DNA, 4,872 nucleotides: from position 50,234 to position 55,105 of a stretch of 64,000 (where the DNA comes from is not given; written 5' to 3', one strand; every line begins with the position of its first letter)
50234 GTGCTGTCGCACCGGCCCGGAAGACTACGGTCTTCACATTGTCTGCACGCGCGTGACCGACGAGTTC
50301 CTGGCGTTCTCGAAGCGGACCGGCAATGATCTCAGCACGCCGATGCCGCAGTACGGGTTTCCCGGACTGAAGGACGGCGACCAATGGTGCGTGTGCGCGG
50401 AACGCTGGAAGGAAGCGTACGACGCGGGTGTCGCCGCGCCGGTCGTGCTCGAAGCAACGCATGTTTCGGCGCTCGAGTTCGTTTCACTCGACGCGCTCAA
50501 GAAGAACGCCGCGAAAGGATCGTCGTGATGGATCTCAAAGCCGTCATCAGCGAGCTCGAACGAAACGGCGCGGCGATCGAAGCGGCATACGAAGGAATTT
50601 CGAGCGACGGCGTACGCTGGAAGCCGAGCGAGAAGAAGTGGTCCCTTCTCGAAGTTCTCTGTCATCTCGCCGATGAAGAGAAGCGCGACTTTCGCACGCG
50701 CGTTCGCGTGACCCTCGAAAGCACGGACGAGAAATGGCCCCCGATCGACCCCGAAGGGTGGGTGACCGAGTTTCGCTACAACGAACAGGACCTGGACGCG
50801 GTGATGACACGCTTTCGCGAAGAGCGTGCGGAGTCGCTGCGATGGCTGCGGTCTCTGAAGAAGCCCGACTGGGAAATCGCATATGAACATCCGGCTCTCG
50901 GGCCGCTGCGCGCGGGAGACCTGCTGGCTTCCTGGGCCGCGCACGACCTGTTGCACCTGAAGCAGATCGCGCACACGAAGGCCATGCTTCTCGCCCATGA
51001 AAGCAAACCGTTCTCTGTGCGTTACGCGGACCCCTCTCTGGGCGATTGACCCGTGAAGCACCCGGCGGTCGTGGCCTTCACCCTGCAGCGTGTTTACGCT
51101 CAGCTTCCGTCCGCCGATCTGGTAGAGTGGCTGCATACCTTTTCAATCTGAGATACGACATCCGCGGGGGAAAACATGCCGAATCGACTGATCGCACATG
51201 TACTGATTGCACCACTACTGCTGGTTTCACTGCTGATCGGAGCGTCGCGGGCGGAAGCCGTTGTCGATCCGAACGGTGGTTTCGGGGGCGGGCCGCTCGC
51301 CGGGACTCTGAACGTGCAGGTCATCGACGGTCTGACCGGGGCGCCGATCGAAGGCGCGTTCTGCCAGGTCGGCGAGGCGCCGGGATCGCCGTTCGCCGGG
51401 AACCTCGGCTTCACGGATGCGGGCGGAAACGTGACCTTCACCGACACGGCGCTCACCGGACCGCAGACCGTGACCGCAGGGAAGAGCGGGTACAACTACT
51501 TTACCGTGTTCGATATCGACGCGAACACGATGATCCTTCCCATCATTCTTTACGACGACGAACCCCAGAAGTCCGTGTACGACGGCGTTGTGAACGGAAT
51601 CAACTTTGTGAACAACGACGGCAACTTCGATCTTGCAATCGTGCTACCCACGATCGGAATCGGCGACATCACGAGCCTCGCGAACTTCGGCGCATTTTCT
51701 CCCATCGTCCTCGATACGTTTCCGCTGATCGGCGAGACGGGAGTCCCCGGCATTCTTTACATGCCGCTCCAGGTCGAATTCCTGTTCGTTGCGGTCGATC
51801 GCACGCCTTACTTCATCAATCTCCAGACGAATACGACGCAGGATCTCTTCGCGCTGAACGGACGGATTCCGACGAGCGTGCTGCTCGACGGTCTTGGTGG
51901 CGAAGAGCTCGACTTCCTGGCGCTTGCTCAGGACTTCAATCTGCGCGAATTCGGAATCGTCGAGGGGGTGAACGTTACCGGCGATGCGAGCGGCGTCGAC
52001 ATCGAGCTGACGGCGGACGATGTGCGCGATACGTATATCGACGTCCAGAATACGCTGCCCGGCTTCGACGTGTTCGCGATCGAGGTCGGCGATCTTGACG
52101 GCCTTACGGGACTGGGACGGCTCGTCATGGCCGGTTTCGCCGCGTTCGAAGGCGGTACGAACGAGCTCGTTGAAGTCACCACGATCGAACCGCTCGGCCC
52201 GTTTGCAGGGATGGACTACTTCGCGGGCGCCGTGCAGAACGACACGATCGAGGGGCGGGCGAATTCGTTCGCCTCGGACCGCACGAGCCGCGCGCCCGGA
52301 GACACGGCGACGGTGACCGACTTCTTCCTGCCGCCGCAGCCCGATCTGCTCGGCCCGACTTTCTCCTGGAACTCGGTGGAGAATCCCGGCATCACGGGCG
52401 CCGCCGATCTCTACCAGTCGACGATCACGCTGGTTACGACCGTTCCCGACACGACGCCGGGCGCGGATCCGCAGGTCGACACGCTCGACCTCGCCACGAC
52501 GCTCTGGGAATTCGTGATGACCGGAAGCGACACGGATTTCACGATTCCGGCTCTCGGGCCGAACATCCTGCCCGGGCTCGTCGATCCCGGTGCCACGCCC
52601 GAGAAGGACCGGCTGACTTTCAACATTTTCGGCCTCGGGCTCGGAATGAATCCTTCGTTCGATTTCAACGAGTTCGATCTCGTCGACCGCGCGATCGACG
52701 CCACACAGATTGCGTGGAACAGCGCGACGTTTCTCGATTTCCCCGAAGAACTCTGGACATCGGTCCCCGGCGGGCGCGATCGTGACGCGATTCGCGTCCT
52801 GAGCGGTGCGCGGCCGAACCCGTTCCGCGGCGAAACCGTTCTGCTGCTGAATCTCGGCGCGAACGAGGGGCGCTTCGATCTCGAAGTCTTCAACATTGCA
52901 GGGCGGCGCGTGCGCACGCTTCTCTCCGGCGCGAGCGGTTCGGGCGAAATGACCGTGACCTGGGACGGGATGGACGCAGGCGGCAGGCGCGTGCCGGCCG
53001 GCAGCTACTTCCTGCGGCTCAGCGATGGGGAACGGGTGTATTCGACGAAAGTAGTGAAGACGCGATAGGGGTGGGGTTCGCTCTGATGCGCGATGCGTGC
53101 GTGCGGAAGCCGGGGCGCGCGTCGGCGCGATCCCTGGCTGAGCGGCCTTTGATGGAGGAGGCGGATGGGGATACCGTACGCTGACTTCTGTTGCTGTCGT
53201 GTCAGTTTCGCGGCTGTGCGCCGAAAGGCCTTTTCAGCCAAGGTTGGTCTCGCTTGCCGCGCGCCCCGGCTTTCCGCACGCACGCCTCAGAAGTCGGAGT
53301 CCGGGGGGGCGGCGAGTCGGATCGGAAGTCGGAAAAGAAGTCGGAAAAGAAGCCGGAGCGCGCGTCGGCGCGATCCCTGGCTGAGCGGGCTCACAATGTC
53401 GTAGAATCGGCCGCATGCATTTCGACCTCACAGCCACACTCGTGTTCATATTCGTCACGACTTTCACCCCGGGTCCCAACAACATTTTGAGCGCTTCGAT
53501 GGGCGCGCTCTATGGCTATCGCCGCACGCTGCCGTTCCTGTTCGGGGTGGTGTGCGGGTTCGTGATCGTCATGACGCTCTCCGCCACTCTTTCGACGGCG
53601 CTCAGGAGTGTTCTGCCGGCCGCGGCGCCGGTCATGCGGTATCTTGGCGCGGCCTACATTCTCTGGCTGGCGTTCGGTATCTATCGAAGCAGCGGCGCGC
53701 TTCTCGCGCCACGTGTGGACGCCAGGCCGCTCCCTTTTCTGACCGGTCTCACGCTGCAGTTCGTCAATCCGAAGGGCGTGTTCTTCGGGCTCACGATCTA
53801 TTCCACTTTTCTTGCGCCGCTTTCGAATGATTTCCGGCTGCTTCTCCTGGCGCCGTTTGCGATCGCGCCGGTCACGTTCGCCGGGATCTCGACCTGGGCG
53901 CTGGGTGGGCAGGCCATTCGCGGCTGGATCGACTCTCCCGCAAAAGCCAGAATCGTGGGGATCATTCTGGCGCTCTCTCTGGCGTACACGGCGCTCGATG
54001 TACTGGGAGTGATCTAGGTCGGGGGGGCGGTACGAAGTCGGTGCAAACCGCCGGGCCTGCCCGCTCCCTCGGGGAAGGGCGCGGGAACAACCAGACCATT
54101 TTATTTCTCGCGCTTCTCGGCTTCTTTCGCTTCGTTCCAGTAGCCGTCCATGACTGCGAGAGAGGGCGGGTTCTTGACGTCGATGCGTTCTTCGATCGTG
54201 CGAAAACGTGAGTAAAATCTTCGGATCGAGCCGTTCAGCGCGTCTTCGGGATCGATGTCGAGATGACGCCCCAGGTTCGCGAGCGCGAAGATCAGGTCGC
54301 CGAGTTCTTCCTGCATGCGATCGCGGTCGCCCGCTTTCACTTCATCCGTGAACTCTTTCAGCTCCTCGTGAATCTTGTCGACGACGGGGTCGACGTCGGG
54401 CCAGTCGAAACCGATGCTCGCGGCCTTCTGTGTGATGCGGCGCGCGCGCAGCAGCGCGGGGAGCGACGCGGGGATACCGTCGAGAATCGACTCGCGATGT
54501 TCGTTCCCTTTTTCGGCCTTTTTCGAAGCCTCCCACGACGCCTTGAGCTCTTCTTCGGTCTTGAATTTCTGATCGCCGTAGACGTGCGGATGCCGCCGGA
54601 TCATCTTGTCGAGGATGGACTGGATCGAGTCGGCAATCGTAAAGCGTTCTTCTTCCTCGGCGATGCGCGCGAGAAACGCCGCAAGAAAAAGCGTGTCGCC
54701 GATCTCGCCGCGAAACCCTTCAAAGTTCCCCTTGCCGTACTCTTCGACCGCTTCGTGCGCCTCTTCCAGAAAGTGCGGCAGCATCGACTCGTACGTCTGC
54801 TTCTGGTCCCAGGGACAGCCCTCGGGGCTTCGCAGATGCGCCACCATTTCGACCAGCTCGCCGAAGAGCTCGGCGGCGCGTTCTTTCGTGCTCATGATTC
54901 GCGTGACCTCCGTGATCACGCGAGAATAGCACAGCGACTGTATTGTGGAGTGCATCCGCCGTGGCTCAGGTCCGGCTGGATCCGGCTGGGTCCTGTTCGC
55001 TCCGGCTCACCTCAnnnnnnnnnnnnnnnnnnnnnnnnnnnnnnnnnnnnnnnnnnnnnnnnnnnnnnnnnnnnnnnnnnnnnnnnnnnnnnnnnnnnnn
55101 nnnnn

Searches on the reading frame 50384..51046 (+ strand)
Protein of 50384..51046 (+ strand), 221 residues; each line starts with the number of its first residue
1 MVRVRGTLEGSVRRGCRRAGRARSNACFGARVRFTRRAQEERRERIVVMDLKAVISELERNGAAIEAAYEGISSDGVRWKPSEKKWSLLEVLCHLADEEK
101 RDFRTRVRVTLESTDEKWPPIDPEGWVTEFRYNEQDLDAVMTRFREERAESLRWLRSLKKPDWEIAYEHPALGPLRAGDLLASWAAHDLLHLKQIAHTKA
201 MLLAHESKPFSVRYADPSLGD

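Call 92: search_protein_families(library=pfam, proteins=[window:50384-51046:+], max_evalue=0.001)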
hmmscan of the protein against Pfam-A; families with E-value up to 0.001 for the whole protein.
window:50384-51046:+ (221 aa): 2 families
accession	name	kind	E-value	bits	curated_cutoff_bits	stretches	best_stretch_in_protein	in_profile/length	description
PF12867.12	DinB_2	-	5.1e-18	66.2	24.8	1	58-195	2-128/128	DinB superfamily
PF04978.18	MST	-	8e-05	23.6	27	1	58-159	6-103/149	Mycothiol-S-transferase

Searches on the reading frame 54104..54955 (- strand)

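Call 92: search_protein_families(library=pfam, proteins=[window:54104-54955:-], max_evalue=0.001)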
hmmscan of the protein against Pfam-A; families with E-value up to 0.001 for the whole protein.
window:54104-54955:- (284 aa): 2 families
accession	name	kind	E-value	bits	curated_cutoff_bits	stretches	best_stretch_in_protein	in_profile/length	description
PF03819.22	MazG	-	3.4e-30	104.6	22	2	53-125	1-73/74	MazG nucleotide pyrophosphohydrolase domain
PF01503.22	PRA-PH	-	2.6e-07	31.4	21.3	1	191-240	30-79/86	Phosphoribosyl-ATP pyrophosphohydrolase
